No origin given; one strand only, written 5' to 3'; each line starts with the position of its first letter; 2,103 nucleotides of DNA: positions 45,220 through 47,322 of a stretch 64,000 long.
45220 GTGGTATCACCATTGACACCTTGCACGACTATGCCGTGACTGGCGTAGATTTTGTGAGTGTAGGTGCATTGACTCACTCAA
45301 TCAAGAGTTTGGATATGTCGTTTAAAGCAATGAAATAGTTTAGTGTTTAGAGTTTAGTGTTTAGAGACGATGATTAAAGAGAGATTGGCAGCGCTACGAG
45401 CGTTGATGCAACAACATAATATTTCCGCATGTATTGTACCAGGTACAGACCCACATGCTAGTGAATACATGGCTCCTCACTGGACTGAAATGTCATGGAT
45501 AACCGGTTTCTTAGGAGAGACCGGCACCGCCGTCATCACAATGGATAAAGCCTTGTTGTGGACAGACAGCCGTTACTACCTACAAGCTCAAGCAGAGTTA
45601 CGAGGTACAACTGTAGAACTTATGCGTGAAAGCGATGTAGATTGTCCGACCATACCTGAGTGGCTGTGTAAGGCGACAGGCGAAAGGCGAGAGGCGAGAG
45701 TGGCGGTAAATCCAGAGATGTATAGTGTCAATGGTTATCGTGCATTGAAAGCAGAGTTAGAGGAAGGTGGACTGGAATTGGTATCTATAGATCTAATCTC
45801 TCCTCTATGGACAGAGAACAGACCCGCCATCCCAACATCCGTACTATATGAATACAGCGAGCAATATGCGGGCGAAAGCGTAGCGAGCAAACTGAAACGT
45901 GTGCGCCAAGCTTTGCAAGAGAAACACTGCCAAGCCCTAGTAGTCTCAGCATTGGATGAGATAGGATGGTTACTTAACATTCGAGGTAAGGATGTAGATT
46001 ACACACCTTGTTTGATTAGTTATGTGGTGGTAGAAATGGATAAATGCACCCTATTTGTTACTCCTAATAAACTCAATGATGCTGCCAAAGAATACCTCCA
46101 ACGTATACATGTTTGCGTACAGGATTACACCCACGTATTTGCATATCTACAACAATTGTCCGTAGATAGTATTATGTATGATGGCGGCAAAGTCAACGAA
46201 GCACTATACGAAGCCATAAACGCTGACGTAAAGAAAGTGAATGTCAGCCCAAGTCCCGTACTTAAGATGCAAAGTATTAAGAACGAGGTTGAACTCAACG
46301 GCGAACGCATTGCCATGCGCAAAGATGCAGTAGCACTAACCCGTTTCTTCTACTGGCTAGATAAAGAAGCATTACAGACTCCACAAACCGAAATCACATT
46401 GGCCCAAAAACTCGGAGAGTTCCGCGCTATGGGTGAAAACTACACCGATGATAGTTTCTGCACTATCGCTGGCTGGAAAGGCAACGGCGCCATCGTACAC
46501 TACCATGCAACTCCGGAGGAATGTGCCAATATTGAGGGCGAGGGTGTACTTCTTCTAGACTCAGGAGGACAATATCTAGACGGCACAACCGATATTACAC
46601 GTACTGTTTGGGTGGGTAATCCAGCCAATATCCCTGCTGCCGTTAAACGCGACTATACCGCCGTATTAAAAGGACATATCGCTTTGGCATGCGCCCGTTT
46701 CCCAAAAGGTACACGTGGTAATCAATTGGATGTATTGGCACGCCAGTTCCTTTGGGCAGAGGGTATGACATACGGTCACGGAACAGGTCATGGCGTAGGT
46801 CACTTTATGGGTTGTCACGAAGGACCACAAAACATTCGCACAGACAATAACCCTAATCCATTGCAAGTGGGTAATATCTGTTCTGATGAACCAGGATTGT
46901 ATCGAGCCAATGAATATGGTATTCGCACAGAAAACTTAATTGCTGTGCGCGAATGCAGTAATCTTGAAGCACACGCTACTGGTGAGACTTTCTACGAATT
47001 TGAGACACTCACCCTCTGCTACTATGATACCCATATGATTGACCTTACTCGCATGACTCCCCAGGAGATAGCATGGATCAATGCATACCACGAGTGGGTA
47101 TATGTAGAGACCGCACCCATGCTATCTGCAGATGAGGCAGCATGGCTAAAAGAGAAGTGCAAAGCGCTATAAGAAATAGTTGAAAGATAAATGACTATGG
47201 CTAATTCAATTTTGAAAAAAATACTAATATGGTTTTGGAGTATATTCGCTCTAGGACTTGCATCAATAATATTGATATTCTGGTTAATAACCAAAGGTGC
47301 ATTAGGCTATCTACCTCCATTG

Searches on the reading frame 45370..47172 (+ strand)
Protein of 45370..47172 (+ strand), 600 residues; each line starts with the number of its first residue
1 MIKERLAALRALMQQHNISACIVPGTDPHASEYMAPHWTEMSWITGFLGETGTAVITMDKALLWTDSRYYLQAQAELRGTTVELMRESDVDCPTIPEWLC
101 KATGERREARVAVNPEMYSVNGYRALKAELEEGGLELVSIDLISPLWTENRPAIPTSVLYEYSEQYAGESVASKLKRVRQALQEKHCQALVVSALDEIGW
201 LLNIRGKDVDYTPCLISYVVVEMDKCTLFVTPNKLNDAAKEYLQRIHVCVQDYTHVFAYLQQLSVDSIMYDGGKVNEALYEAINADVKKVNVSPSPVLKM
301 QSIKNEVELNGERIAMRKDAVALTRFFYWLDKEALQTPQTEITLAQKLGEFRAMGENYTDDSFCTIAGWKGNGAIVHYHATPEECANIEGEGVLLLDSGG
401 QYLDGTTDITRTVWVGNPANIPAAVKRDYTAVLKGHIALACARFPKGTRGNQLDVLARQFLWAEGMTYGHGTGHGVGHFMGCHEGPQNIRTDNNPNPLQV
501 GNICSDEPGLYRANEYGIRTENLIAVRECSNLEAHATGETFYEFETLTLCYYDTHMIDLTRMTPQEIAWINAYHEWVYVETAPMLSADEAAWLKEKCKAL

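Call 42: search_protein_families(library=pfam, proteins=[window:45370-47172:+], max_evalue=0.001)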
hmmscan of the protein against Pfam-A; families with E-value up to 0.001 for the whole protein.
window:45370-47172:+ (600 aa): 4 families
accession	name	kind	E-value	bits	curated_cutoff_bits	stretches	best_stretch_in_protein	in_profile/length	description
PF16189.11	Creatinase_N_2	-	2.3e-50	171.2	29.7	1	150-308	1-161/161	Creatinase/Prolidase N-terminal domain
PF00557.29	Peptidase_M24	-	6e-42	144.2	23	1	313-528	4-208/208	Metallopeptidase family M24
PF16188.10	Peptidase_M24_C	-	1.4e-22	79.8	28.9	1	540-600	1-63/63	C-terminal region of peptidase_M24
PF01321.24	Creatinase_N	-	1.5e-22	80.9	22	1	5-141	1-119/128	Creatinase/Prolidase N-terminal domain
